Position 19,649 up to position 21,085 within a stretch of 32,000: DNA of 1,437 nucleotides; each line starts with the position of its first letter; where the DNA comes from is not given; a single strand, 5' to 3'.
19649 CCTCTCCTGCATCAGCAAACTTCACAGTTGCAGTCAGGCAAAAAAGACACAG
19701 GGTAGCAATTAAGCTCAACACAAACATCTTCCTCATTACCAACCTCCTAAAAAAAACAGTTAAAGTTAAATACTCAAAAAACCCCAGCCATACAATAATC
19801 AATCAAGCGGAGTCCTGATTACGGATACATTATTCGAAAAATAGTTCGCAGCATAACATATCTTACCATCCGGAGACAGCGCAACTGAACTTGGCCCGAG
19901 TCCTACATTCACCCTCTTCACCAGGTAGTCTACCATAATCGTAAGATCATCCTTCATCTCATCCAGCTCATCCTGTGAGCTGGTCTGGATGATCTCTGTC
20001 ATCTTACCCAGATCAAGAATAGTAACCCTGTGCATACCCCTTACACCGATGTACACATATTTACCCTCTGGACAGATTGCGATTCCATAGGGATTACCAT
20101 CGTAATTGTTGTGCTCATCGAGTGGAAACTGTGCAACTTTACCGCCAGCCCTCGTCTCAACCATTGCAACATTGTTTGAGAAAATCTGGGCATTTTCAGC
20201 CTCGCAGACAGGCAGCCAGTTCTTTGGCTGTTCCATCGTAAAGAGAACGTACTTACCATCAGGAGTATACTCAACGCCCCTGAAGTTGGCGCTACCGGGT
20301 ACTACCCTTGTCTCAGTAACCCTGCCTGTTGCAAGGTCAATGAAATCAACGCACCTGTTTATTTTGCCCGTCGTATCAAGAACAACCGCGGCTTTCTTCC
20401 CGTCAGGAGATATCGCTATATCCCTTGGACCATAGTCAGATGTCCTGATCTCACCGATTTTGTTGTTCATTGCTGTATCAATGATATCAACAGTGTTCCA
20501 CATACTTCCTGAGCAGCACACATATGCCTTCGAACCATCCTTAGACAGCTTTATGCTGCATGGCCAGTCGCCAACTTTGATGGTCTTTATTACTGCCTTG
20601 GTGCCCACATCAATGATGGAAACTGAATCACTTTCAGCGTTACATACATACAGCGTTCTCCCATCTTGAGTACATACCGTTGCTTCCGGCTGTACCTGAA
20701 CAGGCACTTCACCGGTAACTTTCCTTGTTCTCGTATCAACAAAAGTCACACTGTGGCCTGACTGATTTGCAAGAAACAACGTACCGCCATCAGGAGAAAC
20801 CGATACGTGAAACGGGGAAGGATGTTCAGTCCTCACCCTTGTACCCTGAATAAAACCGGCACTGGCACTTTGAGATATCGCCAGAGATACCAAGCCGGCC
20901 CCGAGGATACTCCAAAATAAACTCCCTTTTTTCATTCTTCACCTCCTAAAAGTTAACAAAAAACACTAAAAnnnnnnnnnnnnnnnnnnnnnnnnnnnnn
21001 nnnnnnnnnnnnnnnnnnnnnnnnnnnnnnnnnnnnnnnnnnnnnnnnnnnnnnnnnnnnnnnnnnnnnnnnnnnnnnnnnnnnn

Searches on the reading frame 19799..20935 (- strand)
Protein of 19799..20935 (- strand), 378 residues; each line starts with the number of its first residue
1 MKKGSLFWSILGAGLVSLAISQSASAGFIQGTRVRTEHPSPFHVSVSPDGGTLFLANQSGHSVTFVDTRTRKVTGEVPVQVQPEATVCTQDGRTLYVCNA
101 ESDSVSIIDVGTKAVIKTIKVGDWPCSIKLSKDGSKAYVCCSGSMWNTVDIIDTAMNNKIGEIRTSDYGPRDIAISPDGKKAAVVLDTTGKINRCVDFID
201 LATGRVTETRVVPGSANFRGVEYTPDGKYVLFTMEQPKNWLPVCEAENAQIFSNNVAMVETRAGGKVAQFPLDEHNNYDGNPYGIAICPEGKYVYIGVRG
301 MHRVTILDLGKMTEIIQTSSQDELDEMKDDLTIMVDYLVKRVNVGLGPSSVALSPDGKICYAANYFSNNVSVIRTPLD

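Call 6: search_protein_families(library=pfam, proteins=[window:19799-20935:-], max_evalue=0.01)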
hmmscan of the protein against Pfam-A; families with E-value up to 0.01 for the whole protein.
window:19799-20935:- (378 aa): 13 families
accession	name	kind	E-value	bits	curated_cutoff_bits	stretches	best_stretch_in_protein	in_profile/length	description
PF25174.1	Beta-prop_THOC3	-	3.4e-16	59.5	305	2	43-140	51-147/272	THOC3 beta-propeller domain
PF10282.15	Lactonase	-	7.5e-15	55.4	21.7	0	87-144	250-312/344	Lactonase, 7-bladed beta-propeller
PF02239.22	Cytochrom_D1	-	9.7e-09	34.7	25.5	0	58-161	12-113/368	Cytochrome D1 heme domain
PF21783.3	YNCE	-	1.4e-08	34.9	27.1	0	89-153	78-312/339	YNCE-like beta-propeller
PF07676.18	PD40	-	1.8e-06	28.2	20.9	0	210-237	3-30/38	WD40-like Beta Propeller Repeat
PF23414.1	Beta-prop_EML_2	-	5.4e-06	26.4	90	1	89-233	6-142/266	Echinoderm microtubule-associated protein second beta-propeller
PF23749.1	DUF7165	-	2.5e-05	23.7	26.7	0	41-135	24-119/442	Domain of unknown function (DUF7165)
PF24807.1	WD40_CDC20-Fz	-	3.3e-05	23.8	200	1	36-244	49-250/292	CDC20/Fizzy WD40 domain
PF23393.2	Beta-prop_WDR90_POC16_2nd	-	0.00039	20.2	60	0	85-185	40-145/291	WDR90/POC16, second beta-propeller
PF24814.1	WD40_Prp19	-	0.0014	18.2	320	0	42-183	139-276/281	Prp19 WD40 domain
PF18975.6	DUF5711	-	0.0024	17.6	26.3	1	96-201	67-175/344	Family of unknown function (DUF5711)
PF16819.11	DUF5074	-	0.0024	17.4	27.2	1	43-146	103-203/353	Domain of unknown function (DUF5074)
PF02897.21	Peptidase_S9_N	-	0.0034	16.6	24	0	172-238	128-192/414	Prolyl oligopeptidase, N-terminal beta-propeller domain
